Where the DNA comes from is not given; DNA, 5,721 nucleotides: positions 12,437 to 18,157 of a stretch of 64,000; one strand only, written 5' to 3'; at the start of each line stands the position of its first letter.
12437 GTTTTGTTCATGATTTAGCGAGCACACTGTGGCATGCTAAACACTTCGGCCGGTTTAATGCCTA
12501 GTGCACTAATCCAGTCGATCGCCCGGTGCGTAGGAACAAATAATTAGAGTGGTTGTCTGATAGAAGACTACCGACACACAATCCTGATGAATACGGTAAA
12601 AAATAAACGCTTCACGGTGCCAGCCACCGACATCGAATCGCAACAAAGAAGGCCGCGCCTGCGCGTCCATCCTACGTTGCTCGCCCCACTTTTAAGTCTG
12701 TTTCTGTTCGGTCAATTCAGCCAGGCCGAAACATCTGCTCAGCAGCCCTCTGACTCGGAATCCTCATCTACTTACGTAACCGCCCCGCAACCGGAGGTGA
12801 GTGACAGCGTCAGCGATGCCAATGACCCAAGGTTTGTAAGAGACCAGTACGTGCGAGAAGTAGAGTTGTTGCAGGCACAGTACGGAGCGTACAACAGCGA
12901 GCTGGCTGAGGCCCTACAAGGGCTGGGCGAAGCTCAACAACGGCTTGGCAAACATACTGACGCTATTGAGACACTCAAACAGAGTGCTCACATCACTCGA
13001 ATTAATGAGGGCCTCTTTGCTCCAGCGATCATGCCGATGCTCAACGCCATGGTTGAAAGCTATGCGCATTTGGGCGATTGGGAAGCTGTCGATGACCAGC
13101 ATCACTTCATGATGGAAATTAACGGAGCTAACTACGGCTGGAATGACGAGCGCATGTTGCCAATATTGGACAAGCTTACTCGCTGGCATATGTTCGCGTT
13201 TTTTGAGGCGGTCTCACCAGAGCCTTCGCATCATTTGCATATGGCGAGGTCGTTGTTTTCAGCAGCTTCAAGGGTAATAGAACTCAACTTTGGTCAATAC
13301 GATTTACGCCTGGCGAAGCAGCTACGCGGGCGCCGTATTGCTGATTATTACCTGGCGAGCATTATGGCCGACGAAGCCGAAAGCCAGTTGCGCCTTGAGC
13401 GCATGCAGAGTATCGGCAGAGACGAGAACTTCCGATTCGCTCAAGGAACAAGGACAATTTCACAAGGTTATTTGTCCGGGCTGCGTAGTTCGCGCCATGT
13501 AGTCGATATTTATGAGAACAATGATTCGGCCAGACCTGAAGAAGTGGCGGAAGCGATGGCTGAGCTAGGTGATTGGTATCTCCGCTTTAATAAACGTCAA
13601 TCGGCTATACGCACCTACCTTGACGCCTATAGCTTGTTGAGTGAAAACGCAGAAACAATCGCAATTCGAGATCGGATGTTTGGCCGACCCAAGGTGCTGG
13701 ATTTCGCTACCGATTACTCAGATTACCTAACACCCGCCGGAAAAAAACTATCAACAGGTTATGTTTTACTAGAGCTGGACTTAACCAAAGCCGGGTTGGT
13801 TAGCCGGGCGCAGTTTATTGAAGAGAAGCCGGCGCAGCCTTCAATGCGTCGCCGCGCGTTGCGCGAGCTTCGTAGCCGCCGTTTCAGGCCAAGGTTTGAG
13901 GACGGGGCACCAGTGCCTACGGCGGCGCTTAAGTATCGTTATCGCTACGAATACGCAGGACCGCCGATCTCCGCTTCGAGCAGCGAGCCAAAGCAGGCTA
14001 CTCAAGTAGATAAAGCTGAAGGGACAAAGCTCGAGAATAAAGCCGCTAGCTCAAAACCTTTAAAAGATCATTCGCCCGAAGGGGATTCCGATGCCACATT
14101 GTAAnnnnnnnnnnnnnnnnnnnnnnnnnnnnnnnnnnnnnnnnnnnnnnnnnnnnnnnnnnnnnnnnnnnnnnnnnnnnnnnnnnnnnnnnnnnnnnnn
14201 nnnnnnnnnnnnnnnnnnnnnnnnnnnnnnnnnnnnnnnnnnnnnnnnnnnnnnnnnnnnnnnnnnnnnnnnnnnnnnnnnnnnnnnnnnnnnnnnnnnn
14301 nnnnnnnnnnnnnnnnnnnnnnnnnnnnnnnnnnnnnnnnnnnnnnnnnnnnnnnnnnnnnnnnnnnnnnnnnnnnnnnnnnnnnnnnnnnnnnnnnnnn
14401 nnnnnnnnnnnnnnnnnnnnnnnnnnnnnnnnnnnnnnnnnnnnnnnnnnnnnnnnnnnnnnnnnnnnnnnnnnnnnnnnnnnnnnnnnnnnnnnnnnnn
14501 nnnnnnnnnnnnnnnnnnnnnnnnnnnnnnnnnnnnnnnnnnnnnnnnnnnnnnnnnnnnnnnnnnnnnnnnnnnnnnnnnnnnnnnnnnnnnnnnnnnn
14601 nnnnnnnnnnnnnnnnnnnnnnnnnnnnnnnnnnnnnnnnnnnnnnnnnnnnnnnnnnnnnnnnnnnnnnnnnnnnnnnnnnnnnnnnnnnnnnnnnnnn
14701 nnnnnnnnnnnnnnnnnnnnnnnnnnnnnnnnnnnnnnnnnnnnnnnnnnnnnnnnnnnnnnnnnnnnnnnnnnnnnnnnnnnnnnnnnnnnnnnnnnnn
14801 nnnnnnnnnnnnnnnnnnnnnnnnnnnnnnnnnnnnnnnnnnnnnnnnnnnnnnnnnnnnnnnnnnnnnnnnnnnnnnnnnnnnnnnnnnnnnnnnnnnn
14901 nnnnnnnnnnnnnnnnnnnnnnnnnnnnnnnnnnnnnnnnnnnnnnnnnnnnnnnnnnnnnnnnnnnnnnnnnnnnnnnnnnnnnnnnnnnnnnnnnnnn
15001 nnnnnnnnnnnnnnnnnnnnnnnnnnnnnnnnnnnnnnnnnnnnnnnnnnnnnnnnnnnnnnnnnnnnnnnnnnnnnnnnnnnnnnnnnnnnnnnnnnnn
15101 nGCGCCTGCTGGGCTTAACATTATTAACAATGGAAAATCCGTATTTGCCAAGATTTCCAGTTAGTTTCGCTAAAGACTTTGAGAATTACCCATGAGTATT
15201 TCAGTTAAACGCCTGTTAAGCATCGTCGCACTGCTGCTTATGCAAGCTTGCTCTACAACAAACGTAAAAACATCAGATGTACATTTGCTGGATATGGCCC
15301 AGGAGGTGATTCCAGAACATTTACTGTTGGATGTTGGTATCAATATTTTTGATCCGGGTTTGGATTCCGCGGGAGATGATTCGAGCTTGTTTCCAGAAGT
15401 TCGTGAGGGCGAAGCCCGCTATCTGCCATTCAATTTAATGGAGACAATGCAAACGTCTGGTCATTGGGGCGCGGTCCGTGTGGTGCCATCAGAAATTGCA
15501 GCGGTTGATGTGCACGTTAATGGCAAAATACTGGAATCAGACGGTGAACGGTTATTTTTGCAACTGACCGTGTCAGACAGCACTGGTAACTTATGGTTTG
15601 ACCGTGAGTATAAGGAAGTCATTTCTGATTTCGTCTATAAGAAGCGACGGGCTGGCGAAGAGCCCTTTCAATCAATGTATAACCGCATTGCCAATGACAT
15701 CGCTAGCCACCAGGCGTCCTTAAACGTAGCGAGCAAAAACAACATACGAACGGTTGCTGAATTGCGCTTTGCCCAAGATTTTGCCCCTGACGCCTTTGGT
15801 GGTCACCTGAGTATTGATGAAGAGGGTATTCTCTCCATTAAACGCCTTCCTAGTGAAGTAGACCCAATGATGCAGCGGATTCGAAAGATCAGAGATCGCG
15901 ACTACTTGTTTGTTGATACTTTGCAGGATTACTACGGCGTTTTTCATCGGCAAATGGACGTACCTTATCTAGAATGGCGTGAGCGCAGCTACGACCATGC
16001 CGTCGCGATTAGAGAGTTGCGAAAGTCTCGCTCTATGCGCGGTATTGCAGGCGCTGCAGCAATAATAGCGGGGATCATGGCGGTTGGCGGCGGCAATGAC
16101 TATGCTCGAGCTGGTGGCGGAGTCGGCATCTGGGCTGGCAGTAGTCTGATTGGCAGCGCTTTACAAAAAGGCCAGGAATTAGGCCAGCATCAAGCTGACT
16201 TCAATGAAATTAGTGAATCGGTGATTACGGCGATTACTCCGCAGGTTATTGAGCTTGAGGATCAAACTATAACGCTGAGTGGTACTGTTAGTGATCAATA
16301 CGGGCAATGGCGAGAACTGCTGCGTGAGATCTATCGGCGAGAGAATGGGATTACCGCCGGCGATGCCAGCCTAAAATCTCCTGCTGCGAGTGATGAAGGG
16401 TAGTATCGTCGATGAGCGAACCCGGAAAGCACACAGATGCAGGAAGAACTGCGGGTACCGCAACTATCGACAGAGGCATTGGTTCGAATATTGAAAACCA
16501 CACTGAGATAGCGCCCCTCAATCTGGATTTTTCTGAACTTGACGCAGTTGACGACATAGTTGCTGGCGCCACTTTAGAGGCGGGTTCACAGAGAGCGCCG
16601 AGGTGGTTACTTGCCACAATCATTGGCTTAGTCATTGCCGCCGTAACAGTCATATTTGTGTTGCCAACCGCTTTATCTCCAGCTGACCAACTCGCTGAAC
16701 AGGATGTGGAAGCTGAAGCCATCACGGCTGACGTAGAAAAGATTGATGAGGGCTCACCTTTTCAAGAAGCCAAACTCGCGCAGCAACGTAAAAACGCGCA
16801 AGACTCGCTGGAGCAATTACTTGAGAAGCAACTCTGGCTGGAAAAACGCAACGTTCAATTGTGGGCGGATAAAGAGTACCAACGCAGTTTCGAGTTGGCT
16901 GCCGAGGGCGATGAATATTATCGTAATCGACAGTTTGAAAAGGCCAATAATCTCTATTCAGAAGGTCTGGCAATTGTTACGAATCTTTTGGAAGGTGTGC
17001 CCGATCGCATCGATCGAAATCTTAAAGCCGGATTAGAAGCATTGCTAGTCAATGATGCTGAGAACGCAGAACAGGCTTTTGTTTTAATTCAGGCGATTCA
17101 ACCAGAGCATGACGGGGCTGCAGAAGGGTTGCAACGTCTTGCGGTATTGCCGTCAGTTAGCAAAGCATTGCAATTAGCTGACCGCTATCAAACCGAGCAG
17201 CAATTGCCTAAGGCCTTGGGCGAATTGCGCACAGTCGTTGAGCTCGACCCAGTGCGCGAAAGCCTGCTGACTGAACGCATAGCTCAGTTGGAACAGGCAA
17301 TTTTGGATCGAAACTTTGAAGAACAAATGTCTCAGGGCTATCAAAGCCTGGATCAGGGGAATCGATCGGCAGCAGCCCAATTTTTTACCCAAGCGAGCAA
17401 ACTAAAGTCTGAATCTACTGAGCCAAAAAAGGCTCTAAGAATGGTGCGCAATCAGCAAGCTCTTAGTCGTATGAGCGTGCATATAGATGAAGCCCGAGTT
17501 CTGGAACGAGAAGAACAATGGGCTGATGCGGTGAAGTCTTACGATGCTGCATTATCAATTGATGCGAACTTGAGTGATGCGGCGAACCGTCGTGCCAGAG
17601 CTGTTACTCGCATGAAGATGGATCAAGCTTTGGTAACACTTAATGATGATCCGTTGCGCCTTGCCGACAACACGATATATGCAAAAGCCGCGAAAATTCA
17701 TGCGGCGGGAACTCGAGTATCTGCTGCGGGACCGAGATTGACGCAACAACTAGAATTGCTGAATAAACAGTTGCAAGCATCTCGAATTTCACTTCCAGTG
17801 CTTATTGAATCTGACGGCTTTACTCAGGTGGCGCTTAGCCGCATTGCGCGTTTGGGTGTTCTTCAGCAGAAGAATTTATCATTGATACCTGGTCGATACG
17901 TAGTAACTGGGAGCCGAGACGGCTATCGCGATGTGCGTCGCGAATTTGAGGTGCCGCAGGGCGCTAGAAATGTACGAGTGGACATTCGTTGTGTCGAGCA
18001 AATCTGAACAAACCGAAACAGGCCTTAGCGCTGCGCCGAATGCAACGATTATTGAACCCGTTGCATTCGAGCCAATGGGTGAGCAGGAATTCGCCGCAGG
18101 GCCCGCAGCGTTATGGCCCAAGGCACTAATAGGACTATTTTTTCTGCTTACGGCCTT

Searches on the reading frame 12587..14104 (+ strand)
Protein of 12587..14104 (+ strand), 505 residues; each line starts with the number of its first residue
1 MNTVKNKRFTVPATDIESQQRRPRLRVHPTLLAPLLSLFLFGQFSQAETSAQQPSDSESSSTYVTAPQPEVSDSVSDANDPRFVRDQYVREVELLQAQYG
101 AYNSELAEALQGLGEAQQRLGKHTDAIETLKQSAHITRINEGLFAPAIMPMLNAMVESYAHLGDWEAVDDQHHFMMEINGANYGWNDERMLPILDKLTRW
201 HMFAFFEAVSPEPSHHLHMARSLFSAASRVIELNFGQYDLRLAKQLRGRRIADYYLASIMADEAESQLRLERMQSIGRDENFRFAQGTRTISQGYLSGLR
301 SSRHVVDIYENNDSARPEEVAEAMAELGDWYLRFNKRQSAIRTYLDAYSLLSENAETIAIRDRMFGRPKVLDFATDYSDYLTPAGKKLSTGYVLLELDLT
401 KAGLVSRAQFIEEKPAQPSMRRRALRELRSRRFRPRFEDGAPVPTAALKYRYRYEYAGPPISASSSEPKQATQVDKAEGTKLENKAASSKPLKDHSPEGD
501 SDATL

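Call 3: search_protein_families(library=pfam, proteins=[window:12587-14104:+], max_evalue=0.1)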
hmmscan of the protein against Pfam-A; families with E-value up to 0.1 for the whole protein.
window:12587-14104:+ (505 aa): 10 families
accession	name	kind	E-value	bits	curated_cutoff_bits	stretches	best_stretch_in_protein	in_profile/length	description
PF13424.12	TPR_12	-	4e-08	33.8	30.1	2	90-133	28-71/77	Tetratricopeptide repeat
PF13176.12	TPR_7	-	3e-05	24.2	27.9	0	109-138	1-30/36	Tetratricopeptide repeat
PF03544.19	TonB_C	-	0.0012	19.7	24.6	1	389-452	14-77/79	Gram-negative bacterial TonB protein C-terminal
PF07719.23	TPR_2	-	0.002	18.6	27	0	107-133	1-27/34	Tetratricopeptide repeat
PF13174.12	TPR_6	-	0.0096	17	26.3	0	108-132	1-25/33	Tetratricopeptide repeat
PF13181.12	TPR_8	-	0.021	15.4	25.7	0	107-133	1-27/34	Tetratricopeptide repeat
PF10602.15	RPN7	-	0.029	14.5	29.6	0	317-350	32-65/174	26S proteasome subunit RPN7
PF08614.16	ATG16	-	0.036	14.7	33.7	1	49-134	38-118/200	Autophagy protein 16 (ATG16)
PF00515.34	TPR_1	-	0.065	13.5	27.8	0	107-132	1-26/34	Tetratricopeptide repeat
PF24885.1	TPR_NPHP3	-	0.088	12.6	100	0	88-197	78-189/239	Nephrocystin-3 TPR domain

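Call 4: search_protein_families(library=ncbifam, proteins=[window:12587-14104:+], max_evalue=0.1)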
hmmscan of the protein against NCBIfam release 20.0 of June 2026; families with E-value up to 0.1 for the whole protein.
window:12587-14104:+ (505 aa): 1 family
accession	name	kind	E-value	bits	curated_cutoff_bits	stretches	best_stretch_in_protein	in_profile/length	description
NF007692.0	PRK10370.1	equivalog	0.018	14.6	306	1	315-359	76-119/206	heme lyase NrfEFG subunit NrfG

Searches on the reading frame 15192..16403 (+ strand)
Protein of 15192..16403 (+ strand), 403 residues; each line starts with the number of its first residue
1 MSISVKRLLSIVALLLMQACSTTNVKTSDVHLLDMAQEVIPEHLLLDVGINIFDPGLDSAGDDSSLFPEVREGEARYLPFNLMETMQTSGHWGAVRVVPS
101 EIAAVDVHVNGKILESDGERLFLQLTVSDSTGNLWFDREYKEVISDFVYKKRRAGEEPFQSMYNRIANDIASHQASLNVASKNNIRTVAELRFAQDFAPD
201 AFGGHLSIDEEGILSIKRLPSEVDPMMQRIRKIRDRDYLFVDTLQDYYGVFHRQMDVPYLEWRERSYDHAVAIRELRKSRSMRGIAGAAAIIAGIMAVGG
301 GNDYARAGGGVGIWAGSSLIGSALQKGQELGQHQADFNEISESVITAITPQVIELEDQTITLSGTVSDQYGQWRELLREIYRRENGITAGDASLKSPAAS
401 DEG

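Call 3: search_protein_families(library=pfam, proteins=[window:15192-16403:+], max_evalue=0.1)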
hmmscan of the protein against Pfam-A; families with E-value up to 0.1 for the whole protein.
window:15192-16403:+ (403 aa): 2 families
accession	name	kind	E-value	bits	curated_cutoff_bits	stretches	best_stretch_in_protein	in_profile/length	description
PF13786.12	DUF4179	-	0.044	14.7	30.1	0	278-370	2-84/94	Domain of unknown function (DUF4179)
PF17994.7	Glft2_N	-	0.065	13.6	26.1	0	87-138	74-124/140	Galactofuranosyltransferase 2 N-terminal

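Call 4: search_protein_families(library=ncbifam, proteins=[window:15192-16403:+], max_evalue=0.1)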
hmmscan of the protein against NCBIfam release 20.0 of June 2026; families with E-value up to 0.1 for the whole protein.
window:15192-16403:+ (403 aa): 0 families

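Call 14: search_protein_families(library=padloc, proteins=[window:15192-16403:+], max_evalue=0.01)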
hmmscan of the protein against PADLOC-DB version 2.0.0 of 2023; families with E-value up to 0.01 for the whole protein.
window:15192-16403:+ (403 aa): 0 families

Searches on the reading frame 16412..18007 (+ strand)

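Call 3: search_protein_families(library=pfam, proteins=[window:16412-18007:+], max_evalue=0.1)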
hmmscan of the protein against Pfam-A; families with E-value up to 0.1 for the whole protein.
window:16412-18007:+ (531 aa): 6 families
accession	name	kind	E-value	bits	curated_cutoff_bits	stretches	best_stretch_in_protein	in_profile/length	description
PF07719.23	TPR_2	-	2.1e-07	30.9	27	1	356-385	3-32/34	Tetratricopeptide repeat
PF20608.4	Phage_tube_C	-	0.0025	18.6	24.1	1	464-514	28-78/82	Phage tail tube protein C-terminal domain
PF13414.12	TPR_11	-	0.0041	17.2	26.8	0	369-390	9-30/42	TPR repeat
PF13176.12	TPR_7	-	0.0072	16.8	27.9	0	361-390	6-35/36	Tetratricopeptide repeat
PF01788.22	PsbJ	-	0.074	13.4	30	0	58-82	3-27/39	PsbJ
PF08592.16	Anthrone_oxy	-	0.09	13.4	27.3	0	56-104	28-74/106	Anthrone oxygenase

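Call 4: search_protein_families(library=ncbifam, proteins=[window:16412-18007:+], max_evalue=0.1)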
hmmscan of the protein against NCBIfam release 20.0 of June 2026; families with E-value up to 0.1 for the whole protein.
window:16412-18007:+ (531 aa): 1 family
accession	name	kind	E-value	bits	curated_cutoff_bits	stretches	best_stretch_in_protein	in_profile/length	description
NF040959.1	MamA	equivalog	0.0036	16.8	200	1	301-405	16-123/204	magnetosome protein MamA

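Call 14: search_protein_families(library=padloc, proteins=[window:16412-18007:+], max_evalue=0.01)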
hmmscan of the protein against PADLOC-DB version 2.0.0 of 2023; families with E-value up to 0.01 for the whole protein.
window:16412-18007:+ (531 aa): 0 families
